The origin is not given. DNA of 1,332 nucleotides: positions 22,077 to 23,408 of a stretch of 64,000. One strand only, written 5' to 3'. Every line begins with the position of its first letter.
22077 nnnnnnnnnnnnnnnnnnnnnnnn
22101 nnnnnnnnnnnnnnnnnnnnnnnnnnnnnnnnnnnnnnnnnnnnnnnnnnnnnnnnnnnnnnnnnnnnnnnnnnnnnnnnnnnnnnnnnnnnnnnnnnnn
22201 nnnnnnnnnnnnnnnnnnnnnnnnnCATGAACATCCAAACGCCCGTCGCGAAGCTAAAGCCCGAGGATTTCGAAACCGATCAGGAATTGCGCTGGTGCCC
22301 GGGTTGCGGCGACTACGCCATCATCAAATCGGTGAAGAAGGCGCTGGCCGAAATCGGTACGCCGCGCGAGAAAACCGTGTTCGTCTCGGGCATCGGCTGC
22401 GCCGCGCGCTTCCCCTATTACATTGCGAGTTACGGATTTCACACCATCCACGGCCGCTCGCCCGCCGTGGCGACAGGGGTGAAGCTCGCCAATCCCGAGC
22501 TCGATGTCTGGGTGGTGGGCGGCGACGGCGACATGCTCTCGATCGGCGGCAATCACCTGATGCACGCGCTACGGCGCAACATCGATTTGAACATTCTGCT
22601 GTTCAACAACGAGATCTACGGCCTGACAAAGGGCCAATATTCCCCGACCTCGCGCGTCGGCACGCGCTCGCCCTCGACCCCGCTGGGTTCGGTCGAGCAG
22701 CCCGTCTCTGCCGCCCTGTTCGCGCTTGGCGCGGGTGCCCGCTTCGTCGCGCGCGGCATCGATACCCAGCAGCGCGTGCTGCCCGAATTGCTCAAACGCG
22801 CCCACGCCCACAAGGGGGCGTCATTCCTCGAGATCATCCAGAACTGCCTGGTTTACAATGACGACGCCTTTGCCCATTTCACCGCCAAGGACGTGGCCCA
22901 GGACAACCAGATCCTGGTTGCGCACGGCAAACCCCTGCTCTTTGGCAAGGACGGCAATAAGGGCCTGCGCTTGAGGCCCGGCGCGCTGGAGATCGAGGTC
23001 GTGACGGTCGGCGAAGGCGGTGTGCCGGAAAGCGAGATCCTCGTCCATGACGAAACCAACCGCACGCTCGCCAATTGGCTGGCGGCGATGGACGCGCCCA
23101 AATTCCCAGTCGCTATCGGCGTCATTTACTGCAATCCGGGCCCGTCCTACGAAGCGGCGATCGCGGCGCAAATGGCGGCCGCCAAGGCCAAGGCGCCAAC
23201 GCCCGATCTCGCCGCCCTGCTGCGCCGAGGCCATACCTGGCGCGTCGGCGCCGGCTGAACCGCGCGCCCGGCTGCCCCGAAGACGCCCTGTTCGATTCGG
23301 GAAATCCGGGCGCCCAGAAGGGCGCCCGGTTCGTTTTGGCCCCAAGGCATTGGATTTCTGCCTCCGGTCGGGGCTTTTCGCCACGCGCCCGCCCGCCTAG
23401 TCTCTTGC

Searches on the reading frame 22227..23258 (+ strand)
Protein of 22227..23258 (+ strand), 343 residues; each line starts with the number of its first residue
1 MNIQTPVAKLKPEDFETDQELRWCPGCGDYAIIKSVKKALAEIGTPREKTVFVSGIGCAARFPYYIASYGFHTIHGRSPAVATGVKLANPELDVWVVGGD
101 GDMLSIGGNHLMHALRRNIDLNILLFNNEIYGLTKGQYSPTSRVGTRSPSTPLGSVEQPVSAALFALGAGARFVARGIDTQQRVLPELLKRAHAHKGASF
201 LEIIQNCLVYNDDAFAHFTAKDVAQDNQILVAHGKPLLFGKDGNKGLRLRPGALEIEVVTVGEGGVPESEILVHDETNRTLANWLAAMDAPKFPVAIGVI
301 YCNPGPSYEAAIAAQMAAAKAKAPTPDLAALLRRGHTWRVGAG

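Call 53: search_protein_families(library=pfam, proteins=[window:22227-23258:+], max_evalue=0.0001)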
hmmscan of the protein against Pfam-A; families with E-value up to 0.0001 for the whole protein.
window:22227-23258:+ (343 aa): 1 family
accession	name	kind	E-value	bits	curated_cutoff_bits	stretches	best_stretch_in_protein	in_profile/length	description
PF02775.26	TPP_enzyme_C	-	1.9e-29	102.8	21.9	1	59-203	5-151/151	Thiamine pyrophosphate enzyme, C-terminal TPP binding domain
